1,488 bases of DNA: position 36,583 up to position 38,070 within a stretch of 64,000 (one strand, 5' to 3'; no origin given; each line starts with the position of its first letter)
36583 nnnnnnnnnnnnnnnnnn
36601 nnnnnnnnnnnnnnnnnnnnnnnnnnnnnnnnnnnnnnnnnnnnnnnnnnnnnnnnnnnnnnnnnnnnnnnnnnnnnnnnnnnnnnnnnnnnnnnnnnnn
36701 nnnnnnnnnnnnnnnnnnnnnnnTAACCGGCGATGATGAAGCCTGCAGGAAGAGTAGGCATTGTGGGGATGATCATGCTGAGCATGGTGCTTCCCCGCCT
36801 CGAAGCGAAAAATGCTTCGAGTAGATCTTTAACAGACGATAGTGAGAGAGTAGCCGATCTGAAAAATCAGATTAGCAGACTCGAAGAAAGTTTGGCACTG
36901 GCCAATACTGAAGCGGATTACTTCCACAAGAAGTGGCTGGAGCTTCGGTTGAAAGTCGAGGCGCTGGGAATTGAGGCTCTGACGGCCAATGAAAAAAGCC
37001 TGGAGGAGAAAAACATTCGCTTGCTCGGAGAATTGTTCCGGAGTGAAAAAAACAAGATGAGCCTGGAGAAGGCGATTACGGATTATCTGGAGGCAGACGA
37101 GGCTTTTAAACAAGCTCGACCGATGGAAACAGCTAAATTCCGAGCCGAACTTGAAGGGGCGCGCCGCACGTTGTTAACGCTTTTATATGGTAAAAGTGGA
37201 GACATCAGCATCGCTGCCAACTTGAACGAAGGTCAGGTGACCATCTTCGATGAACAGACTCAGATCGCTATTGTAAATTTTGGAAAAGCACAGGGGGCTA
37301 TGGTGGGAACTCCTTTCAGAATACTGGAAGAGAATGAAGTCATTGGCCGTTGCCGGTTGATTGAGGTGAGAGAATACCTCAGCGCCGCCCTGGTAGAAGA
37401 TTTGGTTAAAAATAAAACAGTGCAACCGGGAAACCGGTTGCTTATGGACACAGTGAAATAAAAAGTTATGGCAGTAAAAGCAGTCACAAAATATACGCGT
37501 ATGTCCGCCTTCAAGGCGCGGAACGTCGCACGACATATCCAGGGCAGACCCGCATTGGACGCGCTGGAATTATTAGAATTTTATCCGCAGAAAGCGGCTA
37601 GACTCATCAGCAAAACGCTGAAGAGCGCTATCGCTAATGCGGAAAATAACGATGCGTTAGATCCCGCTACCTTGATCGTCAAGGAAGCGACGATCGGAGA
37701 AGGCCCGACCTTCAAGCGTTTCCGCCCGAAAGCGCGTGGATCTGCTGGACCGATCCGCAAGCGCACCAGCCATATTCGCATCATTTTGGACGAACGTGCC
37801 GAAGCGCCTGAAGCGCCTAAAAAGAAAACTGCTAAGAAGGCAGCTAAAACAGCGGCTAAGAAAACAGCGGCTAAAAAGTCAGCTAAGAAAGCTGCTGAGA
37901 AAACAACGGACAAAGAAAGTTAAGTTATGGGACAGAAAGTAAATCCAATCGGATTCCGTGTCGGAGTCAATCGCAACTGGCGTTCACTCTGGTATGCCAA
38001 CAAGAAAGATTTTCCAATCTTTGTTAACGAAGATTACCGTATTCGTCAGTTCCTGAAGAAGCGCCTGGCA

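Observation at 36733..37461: Non-ribosomal, exported coiled-coil ORF inserted between rpsS and rplV inside the S10 operon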

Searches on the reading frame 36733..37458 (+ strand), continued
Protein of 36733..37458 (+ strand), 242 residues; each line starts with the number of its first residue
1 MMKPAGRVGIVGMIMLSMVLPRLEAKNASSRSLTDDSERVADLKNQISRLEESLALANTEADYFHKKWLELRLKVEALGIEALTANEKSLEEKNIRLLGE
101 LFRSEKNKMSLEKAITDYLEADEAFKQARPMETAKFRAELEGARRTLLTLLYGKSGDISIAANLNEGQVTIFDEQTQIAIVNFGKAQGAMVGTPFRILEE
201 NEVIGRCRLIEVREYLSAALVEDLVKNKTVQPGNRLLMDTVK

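Call 27: find_encoding_contigs(protein=P0122, flank=3000, max_places=1)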
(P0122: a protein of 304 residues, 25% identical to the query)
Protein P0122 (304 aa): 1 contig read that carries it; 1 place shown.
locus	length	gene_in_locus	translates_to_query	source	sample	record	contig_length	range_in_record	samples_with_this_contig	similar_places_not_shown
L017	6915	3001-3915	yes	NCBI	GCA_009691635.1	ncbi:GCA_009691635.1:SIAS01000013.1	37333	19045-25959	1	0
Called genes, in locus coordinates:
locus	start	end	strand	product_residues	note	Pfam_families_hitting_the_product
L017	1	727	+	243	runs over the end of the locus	PF00297:Ribosomal_L3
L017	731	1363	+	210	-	PF00573:Ribosomal_L4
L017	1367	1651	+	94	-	PF00276:Ribosomal_L23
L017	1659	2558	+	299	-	PF00181:Ribosomal_L2_N, PF03947:Ribosomal_L2_C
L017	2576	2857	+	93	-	PF00203:Ribosomal_S19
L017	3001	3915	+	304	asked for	-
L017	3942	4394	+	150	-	PF00237:Ribosomal_L22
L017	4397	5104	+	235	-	PF07650:KH_2, PF00189:Ribosomal_S3_C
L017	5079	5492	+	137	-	PF00252:Ribosomal_L16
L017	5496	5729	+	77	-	PF00831:Ribosomal_L29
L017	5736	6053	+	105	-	PF00366:Ribosomal_S17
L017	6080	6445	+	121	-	PF00238:Ribosomal_L14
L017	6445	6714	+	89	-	PF00467:KOW, PF17136:ribosomal_L24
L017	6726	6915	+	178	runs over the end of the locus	PF00281:Ribosomal_L5, PF00673:Ribosomal_L5_C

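Call 29: list_cluster_members(proteins=[P0052, P0061, P0075, P0089, P0100, P0145, P0157, P0181, P0182, P0188])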
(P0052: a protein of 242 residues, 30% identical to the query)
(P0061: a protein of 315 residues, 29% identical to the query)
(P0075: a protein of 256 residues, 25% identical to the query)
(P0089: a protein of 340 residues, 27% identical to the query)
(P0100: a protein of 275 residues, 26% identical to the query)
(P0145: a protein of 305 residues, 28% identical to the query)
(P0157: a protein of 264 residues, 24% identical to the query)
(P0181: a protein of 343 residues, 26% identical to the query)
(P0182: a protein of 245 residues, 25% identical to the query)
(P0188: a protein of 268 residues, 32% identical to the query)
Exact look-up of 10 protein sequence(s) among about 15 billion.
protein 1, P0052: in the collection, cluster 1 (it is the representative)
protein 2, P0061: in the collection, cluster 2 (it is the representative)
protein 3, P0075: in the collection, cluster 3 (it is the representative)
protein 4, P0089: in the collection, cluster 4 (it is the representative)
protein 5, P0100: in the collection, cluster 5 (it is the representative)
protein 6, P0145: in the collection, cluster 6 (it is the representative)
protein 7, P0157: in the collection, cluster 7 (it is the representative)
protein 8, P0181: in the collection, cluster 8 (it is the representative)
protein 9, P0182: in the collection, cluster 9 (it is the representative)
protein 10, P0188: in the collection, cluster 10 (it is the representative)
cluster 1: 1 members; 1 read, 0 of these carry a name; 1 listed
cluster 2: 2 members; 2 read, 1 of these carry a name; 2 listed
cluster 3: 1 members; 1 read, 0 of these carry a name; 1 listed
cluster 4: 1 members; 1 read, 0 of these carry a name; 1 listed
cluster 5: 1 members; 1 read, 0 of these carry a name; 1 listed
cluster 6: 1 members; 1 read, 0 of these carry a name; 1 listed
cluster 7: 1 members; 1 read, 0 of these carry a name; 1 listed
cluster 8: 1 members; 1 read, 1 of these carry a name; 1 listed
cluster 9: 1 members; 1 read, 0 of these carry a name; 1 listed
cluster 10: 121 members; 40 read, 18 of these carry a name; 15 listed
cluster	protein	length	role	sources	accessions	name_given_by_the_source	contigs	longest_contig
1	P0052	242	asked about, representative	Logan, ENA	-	-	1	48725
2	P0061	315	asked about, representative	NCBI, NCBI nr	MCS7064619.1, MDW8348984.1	MAG: rod shape-determining protein MreC [Methylacidiphilales bacterium] | rod shape-determining protein MreC [Candidatus Methylacidiphilales bacterium]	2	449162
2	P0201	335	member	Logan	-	-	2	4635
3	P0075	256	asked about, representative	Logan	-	-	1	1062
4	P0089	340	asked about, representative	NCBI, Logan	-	-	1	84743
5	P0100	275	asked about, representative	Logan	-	-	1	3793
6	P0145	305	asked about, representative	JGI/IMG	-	-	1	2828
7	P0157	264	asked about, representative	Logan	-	-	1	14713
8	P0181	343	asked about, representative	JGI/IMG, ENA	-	hypothetical protein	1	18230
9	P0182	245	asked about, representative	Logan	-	-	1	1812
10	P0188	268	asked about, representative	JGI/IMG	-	chromosome segregation ATPase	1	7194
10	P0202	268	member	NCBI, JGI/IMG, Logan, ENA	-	hypothetical protein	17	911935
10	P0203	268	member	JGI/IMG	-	alpha-ketoglutarate-dependent taurine dioxygenase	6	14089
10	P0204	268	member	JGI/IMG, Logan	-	chromosome segregation ATPase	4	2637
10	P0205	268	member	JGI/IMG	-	hypothetical protein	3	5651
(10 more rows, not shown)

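Call 31: search_protein_families(library=pfam, alignment_id=A2, max_evalue=0.01)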
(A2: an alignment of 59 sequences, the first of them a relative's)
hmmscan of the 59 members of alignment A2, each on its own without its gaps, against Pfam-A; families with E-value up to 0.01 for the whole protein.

A. member 1, P0001 (242 aa): 0 families

B. families by the number of members that match (of 59 scanned): 24 families
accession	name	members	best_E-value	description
PF16538.11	FlgT_C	13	7.5e-05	Flagellar assembly protein T, C-terminal domain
PF05622.17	HOOK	1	0.00017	HOOK protein coiled-coil region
PF04085.20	MreC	1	0.00018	Rod shape-determining protein MreC, barrel core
PF18035.6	Bap31_Bap29_C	1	0.00038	Bap31/Bap29 cytoplasmic coiled-coil domain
PF14662.11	KASH_CCD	1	0.00051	Coiled-coil region of CCDC155 or KASH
PF20492.3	ERM_helical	1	0.0011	Ezrin/radixin/moesin, alpha-helical domain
PF05911.16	FPP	1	0.0011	Filament-like plant protein, long coiled-coil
PF20302.4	HisK-N-like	1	0.0013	HisK-N-like globin domain of the ASK signalosome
PF01044.25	Vinculin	1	0.0015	Vinculin family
PF05859.17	Mis12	1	0.0017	Mis12 protein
PF09789.14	CC149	1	0.0024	Coiled-coil domain-containing protein 149-A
PF24627.1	PUMA_CC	1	0.0032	PUMA coiled-coil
PF25443.1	ANG-1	1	0.0035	ANG-1-like domain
PF12795.12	MscS_porin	1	0.0036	Mechanosensitive ion channel porin domain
PF25254.1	DUF7856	1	0.0037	Family of unknown function (DUF7856)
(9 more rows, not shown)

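Call 32: search_protein_families(library=ncbifam, alignment_id=A2, max_evalue=0.01)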
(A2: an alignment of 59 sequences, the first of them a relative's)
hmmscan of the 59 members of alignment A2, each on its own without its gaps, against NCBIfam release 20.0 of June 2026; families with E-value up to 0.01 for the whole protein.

A. member 1, P0001 (242 aa): 1 family
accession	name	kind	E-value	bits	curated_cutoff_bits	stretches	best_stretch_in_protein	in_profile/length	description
TIGR02231.1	TIGR02231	subfamily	0.0092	14.7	112.6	0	22-121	55-149/524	mucoidy inhibitor MuiA family protein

B. families by the number of members that match (of 59 scanned): 19 families
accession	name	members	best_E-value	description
TIGR02168.1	SMC_prok_B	10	9.5e-05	chromosome segregation protein SMC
TIGR04211.1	SH3_and_anchor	4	0.0012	TIGR04211 family SH3 domain-containing protein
NF010520.0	PRK13922.13-5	3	0.0018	rod shape-determining protein MreC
NF003422.0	PRK04863.1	2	3.7e-05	chromosome partition protein MukB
NF058675.1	RcGTA_tape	2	0.00022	RcGTA-type gene transfer agent tail tape measure protein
NF045487.1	ASRP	2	0.00092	archaea-specific SMC-related protein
NF052375.1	antisigma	1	2.7e-05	anti-sigma factor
TIGR02680.1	TIGR02680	1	0.0018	TIGR02680 family protein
NF052420.1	translocon_SseD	1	0.0042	type III secretion system translocon protein SseD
NF033478.1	YadA_autotrans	1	0.005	trimeric autotransporter adhesin YadA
NF041534.1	rodZ_Strepcoccus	1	0.005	cytoskeleton protein RodZ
NF041003.1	GGPP_syn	1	0.0053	geranylgeranyl diphosphate synthase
TIGR03752.1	conj_TIGR03752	1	0.0062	TIGR03752 family integrating conjugative element protein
NF010343.0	PRK13770.1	1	0.0062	histidinol dehydrogenase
NF007251.0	PRK09698.1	1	0.0074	allose kinase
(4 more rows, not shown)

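Call 33: search_solved_structures(query=A2, max_evalue=10, show_alignments=2)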
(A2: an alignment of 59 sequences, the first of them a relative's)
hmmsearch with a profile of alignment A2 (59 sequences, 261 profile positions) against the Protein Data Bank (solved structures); distinct sequences matched with E-value up to 10: 66 (the best 60 are shown).
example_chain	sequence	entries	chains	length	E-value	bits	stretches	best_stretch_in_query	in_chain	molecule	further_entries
2etn_A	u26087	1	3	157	0.0024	20.6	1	115-192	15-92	anti-cleavage anti-GreA transcription factor Gfh1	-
2f23_A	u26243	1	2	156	0.0044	19.7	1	115-195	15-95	Anti-cleavage anti-greA transcription factor gfh1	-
2eul_A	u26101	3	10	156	0.0044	19.7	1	115-195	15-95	anti-cleavage anti-GreA transcription factor Gfh1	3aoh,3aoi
3jc8_Ta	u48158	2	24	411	0.005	19.5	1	194-223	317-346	LysM domain protein | TsaP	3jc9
3trt_A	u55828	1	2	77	0.015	18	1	31-96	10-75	Vimentin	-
2xg7_A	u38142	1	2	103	0.016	17.9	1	27-93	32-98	BONE MARROW STROMAL ANTIGEN 2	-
7d2e_A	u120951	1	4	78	0.021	17.5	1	38-94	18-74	Liprin-alpha-2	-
5djn_A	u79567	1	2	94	0.031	16.9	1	34-100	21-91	Kinesin-like protein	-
3nwh_A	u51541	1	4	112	0.038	16.6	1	27-92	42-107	Bone marrow stromal antigen 2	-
2x7a_A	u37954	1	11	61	0.047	16.3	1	44-92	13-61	BONE MARROW STROMAL ANTIGEN 2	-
3mqb_A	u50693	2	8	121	0.056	16.1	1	27-92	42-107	Bone marrow stromal antigen 2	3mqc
7ew8_A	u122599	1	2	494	0.063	15.9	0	136-167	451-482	ANK_REP_REGION domain-containing protein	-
3klt_A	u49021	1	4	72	0.086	15.5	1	33-96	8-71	Vimentin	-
5vji_C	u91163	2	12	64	0.11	15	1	121-163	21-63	CLOCK-interacting pacemaker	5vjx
7kj6_A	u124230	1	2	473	0.22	14.1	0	136-167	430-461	Ankyrin repeat-containing protein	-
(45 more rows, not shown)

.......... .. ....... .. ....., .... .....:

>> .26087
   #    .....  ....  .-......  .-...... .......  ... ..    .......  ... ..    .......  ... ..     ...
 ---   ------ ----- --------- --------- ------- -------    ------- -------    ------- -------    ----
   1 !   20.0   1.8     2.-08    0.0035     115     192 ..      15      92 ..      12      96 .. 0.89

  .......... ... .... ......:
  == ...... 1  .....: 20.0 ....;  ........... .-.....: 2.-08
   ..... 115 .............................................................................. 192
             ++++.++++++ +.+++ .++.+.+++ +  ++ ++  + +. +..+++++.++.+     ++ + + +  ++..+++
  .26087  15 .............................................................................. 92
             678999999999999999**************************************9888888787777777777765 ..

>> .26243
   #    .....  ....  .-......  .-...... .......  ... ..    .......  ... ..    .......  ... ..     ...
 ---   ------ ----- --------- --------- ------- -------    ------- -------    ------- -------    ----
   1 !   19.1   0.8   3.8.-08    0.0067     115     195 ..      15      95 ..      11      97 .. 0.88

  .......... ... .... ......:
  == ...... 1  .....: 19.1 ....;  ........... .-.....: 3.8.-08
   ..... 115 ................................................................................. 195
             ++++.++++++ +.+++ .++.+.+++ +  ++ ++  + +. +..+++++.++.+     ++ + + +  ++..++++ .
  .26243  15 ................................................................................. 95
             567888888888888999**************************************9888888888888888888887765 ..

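Call 51: find_related_loci(query=A1, collection=metagenome_contigs, flank=1500)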
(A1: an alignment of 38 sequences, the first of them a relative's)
Query A1 (242 aa) in metagenome_contigs; peptide patterns used: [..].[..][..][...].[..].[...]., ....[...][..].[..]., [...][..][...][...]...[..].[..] (x = any residue, [..] = any of these).
600 stretches matched a pattern (row limit reached: there are more); 59 encode a relative of the query (tblastn E <= 1e-3); 59 distinct loci.
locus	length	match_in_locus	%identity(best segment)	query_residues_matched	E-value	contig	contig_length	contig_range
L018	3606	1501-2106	53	43-242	3e-67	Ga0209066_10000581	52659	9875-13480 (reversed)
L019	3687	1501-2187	46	10-242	2e-64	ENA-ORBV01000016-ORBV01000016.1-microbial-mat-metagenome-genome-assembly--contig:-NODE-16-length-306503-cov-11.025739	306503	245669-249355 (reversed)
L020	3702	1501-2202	50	11-242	6e-68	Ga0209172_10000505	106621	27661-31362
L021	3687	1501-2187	47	10-242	1e-60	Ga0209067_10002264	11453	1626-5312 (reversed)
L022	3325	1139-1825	47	10-242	1e-60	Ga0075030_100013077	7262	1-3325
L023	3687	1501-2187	47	10-242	1e-60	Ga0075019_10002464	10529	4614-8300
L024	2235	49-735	42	10-241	3e-59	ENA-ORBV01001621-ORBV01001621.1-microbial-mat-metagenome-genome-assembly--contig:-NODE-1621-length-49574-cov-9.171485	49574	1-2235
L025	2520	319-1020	44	10-242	3e-58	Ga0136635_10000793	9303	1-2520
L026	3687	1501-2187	42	10-241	4e-59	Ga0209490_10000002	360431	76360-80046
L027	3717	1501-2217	39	4-242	4e-47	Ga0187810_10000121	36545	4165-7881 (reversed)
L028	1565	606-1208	36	41-240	3e-38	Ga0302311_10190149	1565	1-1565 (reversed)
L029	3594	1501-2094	36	43-239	2e-37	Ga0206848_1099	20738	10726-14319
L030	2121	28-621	35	43-239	4e-37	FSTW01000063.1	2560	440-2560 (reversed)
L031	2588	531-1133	34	43-242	7e-37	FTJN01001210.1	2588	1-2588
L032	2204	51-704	33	31-239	7e-37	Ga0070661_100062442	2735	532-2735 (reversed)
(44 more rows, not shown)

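Call 62: list_cluster_members(proteins=[P0151, P0152, P0154, P0156, P0160, P0162, P0166, P0169, P0047, P0053])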
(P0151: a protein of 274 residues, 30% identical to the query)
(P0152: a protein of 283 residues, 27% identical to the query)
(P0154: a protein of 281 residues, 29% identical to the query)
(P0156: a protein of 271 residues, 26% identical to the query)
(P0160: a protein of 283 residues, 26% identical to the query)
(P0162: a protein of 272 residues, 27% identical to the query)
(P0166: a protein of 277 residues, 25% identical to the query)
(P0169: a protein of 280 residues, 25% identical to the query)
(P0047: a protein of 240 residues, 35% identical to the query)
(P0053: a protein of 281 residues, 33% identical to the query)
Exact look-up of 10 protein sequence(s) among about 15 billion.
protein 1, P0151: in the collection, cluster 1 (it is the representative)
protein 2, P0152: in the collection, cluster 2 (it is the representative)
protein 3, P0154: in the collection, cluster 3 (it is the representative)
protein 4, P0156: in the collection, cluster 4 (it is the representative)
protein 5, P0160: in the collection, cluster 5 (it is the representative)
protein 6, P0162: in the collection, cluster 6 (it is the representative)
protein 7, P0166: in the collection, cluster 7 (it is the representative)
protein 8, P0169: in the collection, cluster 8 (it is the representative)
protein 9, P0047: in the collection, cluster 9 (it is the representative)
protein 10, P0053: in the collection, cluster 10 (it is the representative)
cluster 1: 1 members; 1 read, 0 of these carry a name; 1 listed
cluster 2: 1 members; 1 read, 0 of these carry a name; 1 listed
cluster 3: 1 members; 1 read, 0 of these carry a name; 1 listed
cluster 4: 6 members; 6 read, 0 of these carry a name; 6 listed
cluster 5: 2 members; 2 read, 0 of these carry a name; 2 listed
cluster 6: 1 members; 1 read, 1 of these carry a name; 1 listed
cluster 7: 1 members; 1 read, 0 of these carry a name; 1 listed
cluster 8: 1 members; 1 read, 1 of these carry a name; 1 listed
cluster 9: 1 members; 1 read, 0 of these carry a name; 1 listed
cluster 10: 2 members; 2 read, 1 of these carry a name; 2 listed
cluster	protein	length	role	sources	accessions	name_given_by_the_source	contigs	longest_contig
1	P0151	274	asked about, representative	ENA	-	-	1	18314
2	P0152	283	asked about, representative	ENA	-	-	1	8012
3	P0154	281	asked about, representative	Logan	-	-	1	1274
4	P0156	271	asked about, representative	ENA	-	-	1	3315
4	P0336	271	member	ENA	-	-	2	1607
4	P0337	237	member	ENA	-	-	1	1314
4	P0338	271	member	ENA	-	-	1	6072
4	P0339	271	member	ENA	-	-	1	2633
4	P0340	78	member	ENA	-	-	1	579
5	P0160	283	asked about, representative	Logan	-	-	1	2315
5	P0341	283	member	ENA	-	-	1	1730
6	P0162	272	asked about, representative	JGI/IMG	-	hypothetical protein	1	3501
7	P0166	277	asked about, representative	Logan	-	-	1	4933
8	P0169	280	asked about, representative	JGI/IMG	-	hypothetical protein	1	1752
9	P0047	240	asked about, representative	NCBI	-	-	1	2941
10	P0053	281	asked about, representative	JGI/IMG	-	hypothetical protein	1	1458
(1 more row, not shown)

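Call 82: search_protein_families(library=padloc, proteins=[window:36733-37458:+], max_evalue=0.01)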
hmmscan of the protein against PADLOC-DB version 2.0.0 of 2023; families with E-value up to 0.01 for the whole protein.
window:36733-37458:+ (242 aa): 1 family
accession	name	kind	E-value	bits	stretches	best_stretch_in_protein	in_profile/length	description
PDLC00448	JetA1|JetA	-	0.005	14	1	45-169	334-454/472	DUF5716 domain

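Call 83: search_protein_families(library=phrogs, proteins=[window:36733-37458:+], max_evalue=0.01)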
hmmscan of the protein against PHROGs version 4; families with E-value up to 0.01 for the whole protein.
window:36733-37458:+ (242 aa): 0 families

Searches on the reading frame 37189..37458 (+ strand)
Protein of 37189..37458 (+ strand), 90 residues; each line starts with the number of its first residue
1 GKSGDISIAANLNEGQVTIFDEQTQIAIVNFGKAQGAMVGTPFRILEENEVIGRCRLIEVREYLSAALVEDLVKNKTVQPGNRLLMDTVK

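Call 52: predict_structure(alignment_id=A3)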
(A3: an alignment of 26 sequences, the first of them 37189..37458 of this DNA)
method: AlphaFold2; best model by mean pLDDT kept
length: 90 residues; sequences in the alignment: 26
mean_pLDDT: 92.8   pTM: 0.83
mean pLDDT of the five models: 92.8, 92.4, 91.3, 90.9, 89.3
residues with pLDDT >= 90: 80; 70-90: 3; 50-70: 4; < 50: 3
segments of 3 or more residues with pLDDT < 50: none
pLDDT, mean of each block of 10 residues (from residue 1): 71 96 98 98 96 98 98 96 85
secondary structure, 60 per line:
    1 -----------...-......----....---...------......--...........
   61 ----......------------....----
elements in order: E16-21 E26-29 E42-47 E50-60 E65-70 E83-86

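Call 55: fold_search(model_id=the predicted structure, library=pdb)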
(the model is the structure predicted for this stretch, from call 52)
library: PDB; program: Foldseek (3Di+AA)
matches with E <= 10: 1264; with E <= 0.001: 0
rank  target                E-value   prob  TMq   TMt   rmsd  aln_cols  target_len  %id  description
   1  6njo_F                5.4e-03  1.00  0.54  0.14   3.3        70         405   14  Structure of the assembled ATPase EscN from the enteropathogenic E. coli (EPEC) type III secretion system (released 2019-02-20)
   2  8z5n_0                1.4e-02  1.00  0.60  0.17   4.8        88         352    7  Cryo-EM structure of the LPHT ring (released 2025-10-22)
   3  3w1e                  2.0e-02  1.00  0.69  0.19   4.4        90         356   12  Structure of FlgT, a flagellar basal body component protein (released 2013-04-03)
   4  7p2y_A                2.1e-02  1.00  0.54  0.11   3.5        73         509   14  F1Fo-ATP synthase from Acinetobacter baumannii (state 1) (released 2022-02-02)
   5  5lqx_E                2.1e-02  1.00  0.55  0.13   3.7        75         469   13  Structure of F-ATPase from Pichia angusta, state3 (released 2016-11-16)
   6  3fks_T                2.2e-02  1.00  0.57  0.13   3.7        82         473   15  Yeast F1 ATPase in the absence of bound nucleotides (released 2009-03-03)
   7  6zlv_A                2.3e-02  1.00  0.49  0.27   4.3        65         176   20  MreC (released 2021-03-17)
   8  3jc8_Ta               2.5e-02  1.00  0.60  0.35  11.2       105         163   23  Architectural model of the type IVa pilus machine in a piliated state (released 2016-03-16)
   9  9o19_A                2.5e-02  1.00  0.54  0.12   4.9        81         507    7  Pseudomonas aeruginosa ATPase State1 (released 2025-12-10)
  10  7uw9_E                2.6e-02  1.00  0.53  0.10   3.3        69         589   14  Citrus V-ATPase State 1, H in contact with subunit a (released 2022-07-06)
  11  3fks_K                2.8e-02  1.00  0.55  0.12   3.7        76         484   13  Yeast F1 ATPase in the absence of bound nucleotides (released 2009-03-03)
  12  8dbw_A                2.8e-02  1.00  0.58  0.12   3.9        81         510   10  E. coli ATP synthase imaged in 10mM MgATP State3 "down" Fo classified (released 2023-01-25)
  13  9brq_1                3.1e-02  1.00  0.62  0.10   2.6        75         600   13  Intact V-ATPase State 3 and synaptophysin complex in mouse brain isolated synaptic vesicles (released 2024-06-19)
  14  6njo_D                3.1e-02  1.00  0.56  0.14   3.4        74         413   15  Structure of the assembled ATPase EscN from the enteropathogenic E. coli (EPEC) type III secretion system (released 2019-02-20)
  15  9vkq_C                3.1e-02  1.00  0.61  0.12   7.2        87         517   11  Cryo-EM structure of F-ATP synthase from Mycobacteroides abscessus (Rotational State 2) (released 2026-01-14)
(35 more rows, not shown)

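Call 65: search_solved_structures(query=A3, max_evalue=10, show_alignments=3)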
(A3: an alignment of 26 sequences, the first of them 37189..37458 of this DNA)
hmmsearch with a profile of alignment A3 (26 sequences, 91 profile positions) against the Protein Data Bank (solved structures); distinct sequences matched with E-value up to 10: 1.
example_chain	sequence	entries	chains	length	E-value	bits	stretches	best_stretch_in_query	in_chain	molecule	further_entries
3jc8_Ta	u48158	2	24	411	0.015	18.3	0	24-50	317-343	LysM domain protein | TsaP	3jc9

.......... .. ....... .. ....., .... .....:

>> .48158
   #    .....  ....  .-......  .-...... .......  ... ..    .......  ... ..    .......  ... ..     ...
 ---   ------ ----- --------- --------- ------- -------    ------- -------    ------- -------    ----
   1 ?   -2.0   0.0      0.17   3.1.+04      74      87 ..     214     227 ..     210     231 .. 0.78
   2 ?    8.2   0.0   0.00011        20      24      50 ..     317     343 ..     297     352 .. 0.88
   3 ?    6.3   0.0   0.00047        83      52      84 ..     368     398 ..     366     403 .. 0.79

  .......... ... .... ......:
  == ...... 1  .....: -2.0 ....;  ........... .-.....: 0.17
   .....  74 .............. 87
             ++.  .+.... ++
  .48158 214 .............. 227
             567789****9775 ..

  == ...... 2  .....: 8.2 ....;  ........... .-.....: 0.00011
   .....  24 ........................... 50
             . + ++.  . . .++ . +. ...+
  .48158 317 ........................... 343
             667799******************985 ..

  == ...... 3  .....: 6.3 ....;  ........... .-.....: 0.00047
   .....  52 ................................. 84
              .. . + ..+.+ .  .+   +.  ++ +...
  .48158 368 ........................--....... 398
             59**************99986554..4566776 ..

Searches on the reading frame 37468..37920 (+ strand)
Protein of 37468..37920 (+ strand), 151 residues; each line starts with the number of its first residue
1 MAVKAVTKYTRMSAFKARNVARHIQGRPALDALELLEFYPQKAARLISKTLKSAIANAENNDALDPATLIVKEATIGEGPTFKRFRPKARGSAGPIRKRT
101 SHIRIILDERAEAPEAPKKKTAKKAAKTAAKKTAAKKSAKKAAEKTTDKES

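Call 3: search_protein_families(library=pfam, proteins=[window:37468-37920:+], max_evalue=1)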
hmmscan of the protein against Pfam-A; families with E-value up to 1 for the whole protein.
window:37468-37920:+ (151 aa): 1 family
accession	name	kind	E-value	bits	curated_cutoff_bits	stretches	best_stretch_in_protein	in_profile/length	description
PF00237.24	Ribosomal_L22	-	1.1e-36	125.6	28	1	5-107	1-103/104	Ribosomal protein L22p/L17e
